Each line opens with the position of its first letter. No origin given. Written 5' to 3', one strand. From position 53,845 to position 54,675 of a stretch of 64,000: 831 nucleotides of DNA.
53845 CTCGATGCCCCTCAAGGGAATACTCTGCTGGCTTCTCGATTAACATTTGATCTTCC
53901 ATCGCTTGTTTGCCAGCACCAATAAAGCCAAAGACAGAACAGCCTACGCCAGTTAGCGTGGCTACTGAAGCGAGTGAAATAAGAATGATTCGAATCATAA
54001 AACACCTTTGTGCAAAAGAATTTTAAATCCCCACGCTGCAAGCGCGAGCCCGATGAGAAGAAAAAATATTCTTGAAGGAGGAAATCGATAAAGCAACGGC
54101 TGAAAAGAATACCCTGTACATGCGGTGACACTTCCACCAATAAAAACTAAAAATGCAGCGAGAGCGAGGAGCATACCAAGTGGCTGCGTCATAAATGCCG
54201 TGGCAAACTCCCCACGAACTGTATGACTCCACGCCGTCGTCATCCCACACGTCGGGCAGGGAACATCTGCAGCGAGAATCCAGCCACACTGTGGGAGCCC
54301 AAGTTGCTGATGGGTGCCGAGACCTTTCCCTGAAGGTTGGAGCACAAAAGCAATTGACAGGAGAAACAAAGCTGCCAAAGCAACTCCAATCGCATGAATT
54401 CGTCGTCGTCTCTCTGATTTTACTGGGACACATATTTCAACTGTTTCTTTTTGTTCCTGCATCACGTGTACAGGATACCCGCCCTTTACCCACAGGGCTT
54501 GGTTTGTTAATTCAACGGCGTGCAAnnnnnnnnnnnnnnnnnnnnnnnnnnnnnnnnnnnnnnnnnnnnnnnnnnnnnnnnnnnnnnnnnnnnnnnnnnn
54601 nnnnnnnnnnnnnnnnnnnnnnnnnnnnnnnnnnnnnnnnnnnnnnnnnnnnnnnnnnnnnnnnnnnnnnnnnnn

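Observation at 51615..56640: Six-gene translationally coupled operon: ParA-like ATPase, P-loop-less ParA-like partner, DUF2752, two paralogous lipoproteins, GT-B-like protein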

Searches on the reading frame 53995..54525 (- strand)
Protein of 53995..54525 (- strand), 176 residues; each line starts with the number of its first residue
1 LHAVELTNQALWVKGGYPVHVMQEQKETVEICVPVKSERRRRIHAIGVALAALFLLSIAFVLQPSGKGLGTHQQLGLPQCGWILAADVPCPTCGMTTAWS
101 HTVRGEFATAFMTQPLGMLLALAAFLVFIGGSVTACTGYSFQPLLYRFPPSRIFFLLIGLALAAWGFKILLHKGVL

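Call 3: search_protein_families(library=pfam, proteins=[window:53995-54525:-], max_evalue=0.01)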
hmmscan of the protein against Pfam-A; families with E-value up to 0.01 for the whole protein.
window:53995-54525:- (176 aa): 2 families
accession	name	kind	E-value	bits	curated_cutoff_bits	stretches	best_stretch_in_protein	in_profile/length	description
PF10825.13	DUF2752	-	7.1e-10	39.2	27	1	87-126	8-47/49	Protein of unknown function (DUF2752)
PF06127.16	Mpo1-like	-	0.005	17.4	24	0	38-125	18-86/95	2-hydroxy-palmitic acid dioxygenase Mpo1-like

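Call 4: search_protein_families(library=ncbifam, proteins=[window:53995-54525:-], max_evalue=0.01)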
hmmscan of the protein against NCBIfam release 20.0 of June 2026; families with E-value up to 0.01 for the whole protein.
window:53995-54525:- (176 aa): 0 families

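Call 30: search_protein_families(library=pfam, proteins=[L043:7932-9503:+, L055:7957-9696:+, L053:6918-9098:+, L038:3868-5388:+, L062:8246-9679:+, L037:508-1779:+, L043:9641-11290:+], max_evalue=0.01)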
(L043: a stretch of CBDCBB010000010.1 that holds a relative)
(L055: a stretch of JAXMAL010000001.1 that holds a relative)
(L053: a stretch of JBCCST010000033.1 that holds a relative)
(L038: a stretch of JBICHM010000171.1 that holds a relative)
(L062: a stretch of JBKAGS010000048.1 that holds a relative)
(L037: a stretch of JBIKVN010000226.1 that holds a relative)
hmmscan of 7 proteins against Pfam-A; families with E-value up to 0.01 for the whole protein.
L043:7932-9503:+ (523 aa): 10 families
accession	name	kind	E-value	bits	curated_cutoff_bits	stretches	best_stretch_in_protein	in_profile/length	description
PF13614.12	AAA_31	-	4.4e-46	157.5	27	1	1-174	1-171/177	AAA domain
PF01656.29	CbiA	-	9.6e-21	74.5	25.4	1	4-230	1-125/125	CobQ/CobB/MinD/ParA nucleotide binding domain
PF06564.18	CBP_BcsQ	-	1.1e-14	55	21.3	1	1-251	1-234/234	Cellulose biosynthesis protein BcsQ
PF16561.11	AMPK1_CBM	-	1.3e-11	45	26.8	1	454-522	15-79/85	Glycogen recognition site of AMP-activated protein kinase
PF09140.17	MipZ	-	2.1e-10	40.8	20.7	2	3-41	2-40/262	ATPase MipZ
PF00142.24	Fer4_NifH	-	2.9e-07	30.7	25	1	7-83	5-80/271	4Fe-4S iron sulfur cluster binding proteins, NifH/frxC family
PF10609.15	ParA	-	1.5e-06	28.3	27.1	1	2-39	4-41/246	NUBPL iron-transfer P-loop NTPase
PF02922.24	CBM_48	-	1.2e-05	26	22.4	1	453-503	25-81/83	Carbohydrate-binding module 48 (Isoamylase N-terminal domain)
PF02374.21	ArsA_ATPase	-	1.3e-05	25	24.3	1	6-41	5-40/305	Anion-transporting ATPase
PF22058.2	X25_BaPul_like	-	0.00011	22.6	27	1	457-501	13-58/87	Pullulanase X25 domain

L055:7957-9696:+ (579 aa): 8 families
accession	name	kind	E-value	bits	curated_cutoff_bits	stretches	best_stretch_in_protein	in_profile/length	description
PF13614.12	AAA_31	-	2.2e-41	142.2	27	1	17-191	1-170/177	AAA domain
PF01656.29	CbiA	-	1e-16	61.5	25.4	1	20-248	1-125/125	CobQ/CobB/MinD/ParA nucleotide binding domain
PF16561.11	AMPK1_CBM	-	3.1e-10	40.5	26.8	1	505-579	10-80/85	Glycogen recognition site of AMP-activated protein kinase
PF09140.17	MipZ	-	4.6e-08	33.1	20.7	1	19-57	2-40/262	ATPase MipZ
PF06564.18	CBP_BcsQ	-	3e-07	30.7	21.3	1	17-268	1-233/234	Cellulose biosynthesis protein BcsQ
PF10609.15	ParA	-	3.6e-06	27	27.1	1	18-55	4-41/246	NUBPL iron-transfer P-loop NTPase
PF02374.21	ArsA_ATPase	-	0.0031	17.2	24.3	1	22-57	5-40/305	Anion-transporting ATPase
PF00142.24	Fer4_NifH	-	0.0082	16.1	25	0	23-59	5-41/271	4Fe-4S iron sulfur cluster binding proteins, NifH/frxC family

L053:6918-9098:+ (726 aa): 10 families
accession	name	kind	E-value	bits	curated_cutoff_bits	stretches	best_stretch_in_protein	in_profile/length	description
PF13614.12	AAA_31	-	5.4e-47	160.4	27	1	185-357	2-171/177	AAA domain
PF01656.29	CbiA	-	2.9e-20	72.9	25.4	1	187-413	1-125/125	CobQ/CobB/MinD/ParA nucleotide binding domain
PF06564.18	CBP_BcsQ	-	1.5e-15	57.8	21.3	1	187-434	4-234/234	Cellulose biosynthesis protein BcsQ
PF16561.11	AMPK1_CBM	-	1.6e-10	41.5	26.8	1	655-725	14-80/85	Glycogen recognition site of AMP-activated protein kinase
PF09140.17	MipZ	-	2.5e-10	40.6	20.7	2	186-224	2-40/262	ATPase MipZ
PF00142.24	Fer4_NifH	-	1.3e-07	31.9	25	1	190-447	5-259/271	4Fe-4S iron sulfur cluster binding proteins, NifH/frxC family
PF10609.15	ParA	-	2.3e-07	30.9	27.1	1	185-316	4-124/246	NUBPL iron-transfer P-loop NTPase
PF02922.24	CBM_48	-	5.6e-07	30.2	22.4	1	655-706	25-82/83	Carbohydrate-binding module 48 (Isoamylase N-terminal domain)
PF02374.21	ArsA_ATPase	-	9.8e-06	25.4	24.3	1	189-313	5-134/305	Anion-transporting ATPase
PF22058.2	X25_BaPul_like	-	0.00064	20.2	27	1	659-703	13-58/87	Pullulanase X25 domain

L038:3868-5388:+ (506 aa): 9 families
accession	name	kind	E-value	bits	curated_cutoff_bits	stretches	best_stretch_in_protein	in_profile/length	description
PF13614.12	AAA_31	-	5.8e-35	121.3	27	1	30-203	2-169/177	AAA domain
PF01656.29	CbiA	-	2.7e-17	63.3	25.4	1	32-261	1-125/125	CobQ/CobB/MinD/ParA nucleotide binding domain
PF16561.11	AMPK1_CBM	-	2.7e-11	43.9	26.8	1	420-494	12-82/85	Glycogen recognition site of AMP-activated protein kinase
PF06564.18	CBP_BcsQ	-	3e-11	43.8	21.3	1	32-275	4-227/234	Cellulose biosynthesis protein BcsQ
PF09140.17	MipZ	-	9e-08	32.2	20.7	1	31-69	2-40/262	ATPase MipZ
PF02922.24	CBM_48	-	4.1e-06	27.5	22.4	1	419-482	22-82/83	Carbohydrate-binding module 48 (Isoamylase N-terminal domain)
PF10609.15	ParA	-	5.2e-06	26.5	27.1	1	30-67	4-41/246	NUBPL iron-transfer P-loop NTPase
PF02374.21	ArsA_ATPase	-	6.4e-05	22.7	24.3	1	34-69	5-40/305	Anion-transporting ATPase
PF00142.24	Fer4_NifH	-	0.0001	22.3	25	0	35-72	5-42/271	4Fe-4S iron sulfur cluster binding proteins, NifH/frxC family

L062:8246-9679:+ (477 aa): 11 families
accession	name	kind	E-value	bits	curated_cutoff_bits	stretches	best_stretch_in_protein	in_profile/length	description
PF13614.12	AAA_31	-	3.8e-48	164.2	27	1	1-173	1-170/177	AAA domain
PF01656.29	CbiA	-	3.6e-20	72.6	25.4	1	4-230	1-125/125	CobQ/CobB/MinD/ParA nucleotide binding domain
PF06564.18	CBP_BcsQ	-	7.8e-14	52.2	21.3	1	1-249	1-232/234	Cellulose biosynthesis protein BcsQ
PF16561.11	AMPK1_CBM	-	2.2e-13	50.6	26.8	1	403-476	10-79/85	Glycogen recognition site of AMP-activated protein kinase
PF10609.15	ParA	-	2e-09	37.7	27.1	1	2-43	4-45/246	NUBPL iron-transfer P-loop NTPase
PF09140.17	MipZ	-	9.5e-09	35.4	20.7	1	3-40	2-39/262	ATPase MipZ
PF02922.24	CBM_48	-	3.6e-08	34.1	22.4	1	406-451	24-72/83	Carbohydrate-binding module 48 (Isoamylase N-terminal domain)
PF02374.21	ArsA_ATPase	-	3e-07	30.4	24.3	1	6-40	5-39/305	Anion-transporting ATPase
PF00142.24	Fer4_NifH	-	4.4e-06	26.8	25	1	7-77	5-74/271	4Fe-4S iron sulfur cluster binding proteins, NifH/frxC family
PF22058.2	X25_BaPul_like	-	0.00019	21.9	27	1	410-455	12-58/87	Pullulanase X25 domain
PF16575.11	CLP1_P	-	0.0064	16.8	26.6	0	13-40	5-32/188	mRNA cleavage and polyadenylation factor CLP1 P-loop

L037:508-1779:+ (423 aa): 0 families

L043:9641-11290:+ (549 aa): 0 families

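Call 60: find_related_loci(query=A8, collection=metagenome_contigs, flank=8000)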
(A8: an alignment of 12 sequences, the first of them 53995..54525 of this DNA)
Query A8 (176 aa) in metagenome_contigs; peptide patterns used: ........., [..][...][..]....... (x = any residue, [..] = any of these).
324 stretches matched a pattern; 149 encode a relative of the query (tblastn E <= 1e-3); the best 80 are kept; 80 distinct loci.
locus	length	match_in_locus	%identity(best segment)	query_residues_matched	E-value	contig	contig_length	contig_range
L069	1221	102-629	86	1-176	1e-109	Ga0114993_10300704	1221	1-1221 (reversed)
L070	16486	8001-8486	80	15-176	4e-86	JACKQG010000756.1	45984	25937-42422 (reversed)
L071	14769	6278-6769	71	13-176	1e-78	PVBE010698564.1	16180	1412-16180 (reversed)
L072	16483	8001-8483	73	16-176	3e-78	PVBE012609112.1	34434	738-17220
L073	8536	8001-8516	70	5-176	4e-77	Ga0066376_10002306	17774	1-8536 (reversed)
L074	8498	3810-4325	70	5-176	4e-77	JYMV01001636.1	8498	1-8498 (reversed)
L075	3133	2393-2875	69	15-176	8e-74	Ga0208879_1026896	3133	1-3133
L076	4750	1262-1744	69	15-176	8e-73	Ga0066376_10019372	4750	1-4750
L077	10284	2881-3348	71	21-176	1e-72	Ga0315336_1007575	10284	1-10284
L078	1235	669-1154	67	15-176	5e-77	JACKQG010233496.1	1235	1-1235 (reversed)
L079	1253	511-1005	66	12-176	9e-77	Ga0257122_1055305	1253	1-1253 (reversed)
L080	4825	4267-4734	73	21-176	2e-71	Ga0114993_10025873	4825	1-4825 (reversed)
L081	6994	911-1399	67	14-176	6e-71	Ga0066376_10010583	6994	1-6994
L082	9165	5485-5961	67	16-174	9e-70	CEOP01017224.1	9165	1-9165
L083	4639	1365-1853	66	14-176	3e-69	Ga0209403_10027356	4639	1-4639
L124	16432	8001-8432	44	30-173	5e-35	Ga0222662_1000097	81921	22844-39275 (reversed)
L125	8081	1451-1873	44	36-176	4e-35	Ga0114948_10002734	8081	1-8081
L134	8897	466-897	45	33-176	1e-32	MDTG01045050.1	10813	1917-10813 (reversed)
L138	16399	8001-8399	42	42-174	2e-30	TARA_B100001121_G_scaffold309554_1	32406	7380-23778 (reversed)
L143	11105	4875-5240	47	55-176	4e-30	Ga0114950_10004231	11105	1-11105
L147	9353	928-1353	48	35-176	1e-29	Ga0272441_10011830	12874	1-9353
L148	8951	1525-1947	46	37-176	9e-29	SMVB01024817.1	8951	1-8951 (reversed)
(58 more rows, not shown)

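Call 66: search_protein_families(library=pfam, proteins=[L019:11169-12164:-, L124:2841-4178:+, L138:5272-6615:+, L143:694-2010:+, L138:9768-10832:+, L143:6365-7825:+, L134:2385-3563:+, L148:3096-4601:+, L125:3138-4472:+, L147:2714-4003:+], max_evalue=0.01)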
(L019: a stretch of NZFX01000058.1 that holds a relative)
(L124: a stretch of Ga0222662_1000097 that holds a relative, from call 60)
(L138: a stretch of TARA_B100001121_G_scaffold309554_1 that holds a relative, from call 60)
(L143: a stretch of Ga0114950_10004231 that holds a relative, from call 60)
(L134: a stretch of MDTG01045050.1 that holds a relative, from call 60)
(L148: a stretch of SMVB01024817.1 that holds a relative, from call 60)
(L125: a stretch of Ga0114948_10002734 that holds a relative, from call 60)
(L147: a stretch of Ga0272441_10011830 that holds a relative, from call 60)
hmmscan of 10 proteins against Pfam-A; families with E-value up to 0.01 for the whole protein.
L019:11169-12164:- (331 aa): 1 family
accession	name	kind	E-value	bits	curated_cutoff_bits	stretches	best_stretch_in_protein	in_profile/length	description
PF01244.27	Peptidase_M19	-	1.8e-61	208.5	26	1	12-330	7-317/319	Membrane dipeptidase (Peptidase family M19)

L124:2841-4178:+ (445 aa): 11 families
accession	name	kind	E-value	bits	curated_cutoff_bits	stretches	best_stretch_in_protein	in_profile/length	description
PF13614.12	AAA_31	-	1.7e-42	145.8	27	1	1-179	1-170/177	AAA domain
PF01656.29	CbiA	-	1.5e-17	64.2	25.4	1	4-229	1-118/125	CobQ/CobB/MinD/ParA nucleotide binding domain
PF06564.18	CBP_BcsQ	-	2.6e-11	43.9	21.3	1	1-255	1-232/234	Cellulose biosynthesis protein BcsQ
PF09140.17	MipZ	-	1.6e-10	41.2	20.7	1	3-42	2-41/262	ATPase MipZ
PF00142.24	Fer4_NifH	-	2e-10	41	25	1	8-45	6-43/271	4Fe-4S iron sulfur cluster binding proteins, NifH/frxC family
PF10609.15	ParA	-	1.8e-09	37.8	27.1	1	2-39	4-41/246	NUBPL iron-transfer P-loop NTPase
PF02374.21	ArsA_ATPase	-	4.6e-06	26.5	24.3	1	6-42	5-41/305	Anion-transporting ATPase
PF16561.11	AMPK1_CBM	-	7.6e-05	23.3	26.8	1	351-414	11-68/85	Glycogen recognition site of AMP-activated protein kinase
PF07015.17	VirC1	-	0.00015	21.6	24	1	1-39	1-39/231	VirC1 protein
PF16575.11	CLP1_P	-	0.0033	17.7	26.6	1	13-41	5-33/188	mRNA cleavage and polyadenylation factor CLP1 P-loop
PF03029.23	ATP_bind_1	-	0.0065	16.7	27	0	12-41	6-35/240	Conserved hypothetical ATP binding protein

L138:5272-6615:+ (447 aa): 9 families
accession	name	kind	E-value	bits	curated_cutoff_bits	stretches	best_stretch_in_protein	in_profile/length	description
PF13614.12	AAA_31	-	9.1e-41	140.2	27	1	25-203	2-174/177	AAA domain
PF01656.29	CbiA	-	7.5e-19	68.4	25.4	1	27-256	1-125/125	CobQ/CobB/MinD/ParA nucleotide binding domain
PF06564.18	CBP_BcsQ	-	2.1e-17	63.8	21.3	1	27-276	4-233/234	Cellulose biosynthesis protein BcsQ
PF16561.11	AMPK1_CBM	-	4.3e-08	33.7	26.8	1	375-442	15-78/85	Glycogen recognition site of AMP-activated protein kinase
PF00142.24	Fer4_NifH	-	4.9e-08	33.2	25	1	27-67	3-42/271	4Fe-4S iron sulfur cluster binding proteins, NifH/frxC family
PF10609.15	ParA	-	9.4e-07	28.9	27.1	1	25-62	4-41/246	NUBPL iron-transfer P-loop NTPase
PF09140.17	MipZ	-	7.3e-06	25.9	20.7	1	26-64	2-40/262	ATPase MipZ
PF02922.24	CBM_48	-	1.1e-05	26.1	22.4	1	374-425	25-82/83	Carbohydrate-binding module 48 (Isoamylase N-terminal domain)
PF02374.21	ArsA_ATPase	-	3.8e-05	23.5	24.3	1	29-64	5-40/305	Anion-transporting ATPase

L143:694-2010:+ (438 aa): 9 families
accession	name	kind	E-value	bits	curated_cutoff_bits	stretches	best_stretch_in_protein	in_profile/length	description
PF13614.12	AAA_31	-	1.6e-42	145.8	27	1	1-177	1-171/177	AAA domain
PF06564.18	CBP_BcsQ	-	2.2e-19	70.4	21.3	1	1-252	1-232/234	Cellulose biosynthesis protein BcsQ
PF01656.29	CbiA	-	3.7e-19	69.4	25.4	1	4-233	1-125/125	CobQ/CobB/MinD/ParA nucleotide binding domain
PF16561.11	AMPK1_CBM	-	1.1e-13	51.7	26.8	1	359-432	11-80/85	Glycogen recognition site of AMP-activated protein kinase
PF00142.24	Fer4_NifH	-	2.3e-09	37.6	25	1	4-79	3-76/271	4Fe-4S iron sulfur cluster binding proteins, NifH/frxC family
PF02922.24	CBM_48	-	4.2e-08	33.9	22.4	1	341-412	2-81/83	Carbohydrate-binding module 48 (Isoamylase N-terminal domain)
PF10609.15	ParA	-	9.3e-07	29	27.1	1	2-41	4-43/246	NUBPL iron-transfer P-loop NTPase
PF09140.17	MipZ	-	1.8e-05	24.6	20.7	1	3-41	2-40/262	ATPase MipZ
PF02374.21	ArsA_ATPase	-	0.00047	19.9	24.3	1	6-41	5-40/305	Anion-transporting ATPase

L138:9768-10832:+ (354 aa): 1 family
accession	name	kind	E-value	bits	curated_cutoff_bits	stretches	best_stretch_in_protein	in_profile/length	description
PF13439.12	Glyco_transf_4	-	0.0027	18.2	28.5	0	23-119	6-107/170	Glycosyltransferase Family 4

L143:6365-7825:+ (486 aa): 3 families
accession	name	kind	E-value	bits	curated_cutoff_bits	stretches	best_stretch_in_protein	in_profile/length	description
PF13439.12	Glyco_transf_4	-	1.7e-07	31.9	28.5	1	92-244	2-169/170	Glycosyltransferase Family 4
PF13692.12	Glyco_trans_1_4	-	2.5e-07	31.5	27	1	276-410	13-142/142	Glycosyl transferases group 1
PF00534.26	Glycos_transf_1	-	0.0019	18.2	26.4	1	361-422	108-170/172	Glycosyl transferases group 1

L134:2385-3563:+ (392 aa): 2 families
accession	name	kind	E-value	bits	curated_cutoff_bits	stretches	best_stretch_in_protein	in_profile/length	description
PF00534.26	Glycos_transf_1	-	2.1e-08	34.4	26.4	1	299-355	113-169/172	Glycosyl transferases group 1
PF13692.12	Glyco_trans_1_4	-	6.7e-07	30.1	27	1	299-344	97-142/142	Glycosyl transferases group 1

L148:3096-4601:+ (501 aa): 3 families
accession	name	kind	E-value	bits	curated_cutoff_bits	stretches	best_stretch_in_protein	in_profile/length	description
PF13439.12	Glyco_transf_4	-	2.1e-05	25.1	28.5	1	109-243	18-168/170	Glycosyltransferase Family 4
PF13692.12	Glyco_trans_1_4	-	5.2e-05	24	27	1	385-432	94-142/142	Glycosyl transferases group 1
PF00534.26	Glycos_transf_1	-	0.0023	17.9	26.4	1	387-444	112-170/172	Glycosyl transferases group 1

L125:3138-4472:+ (444 aa): 3 families
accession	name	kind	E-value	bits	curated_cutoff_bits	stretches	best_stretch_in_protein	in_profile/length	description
PF13439.12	Glyco_transf_4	-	1.1e-07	32.4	28.5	1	78-226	8-168/170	Glycosyltransferase Family 4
PF13692.12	Glyco_trans_1_4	-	7.5e-06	26.7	27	1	311-387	66-142/142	Glycosyl transferases group 1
PF00534.26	Glycos_transf_1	-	0.00019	21.4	26.4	1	339-387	110-158/172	Glycosyl transferases group 1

L147:2714-4003:+ (429 aa): 3 families
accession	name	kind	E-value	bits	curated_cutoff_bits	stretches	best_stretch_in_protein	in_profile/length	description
PF13692.12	Glyco_trans_1_4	-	2.4e-09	38.1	27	1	306-357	91-142/142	Glycosyl transferases group 1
PF00534.26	Glycos_transf_1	-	2e-08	34.4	26.4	1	306-369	107-170/172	Glycosyl transferases group 1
PF13439.12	Glyco_transf_4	-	0.00013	22.4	28.5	1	27-168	13-168/170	Glycosyltransferase Family 4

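Call 74: search_protein_families(library=padloc, proteins=[window:53995-54525:-], max_evalue=0.01)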
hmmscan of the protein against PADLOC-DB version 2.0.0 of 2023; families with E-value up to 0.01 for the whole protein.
window:53995-54525:- (176 aa): 0 families
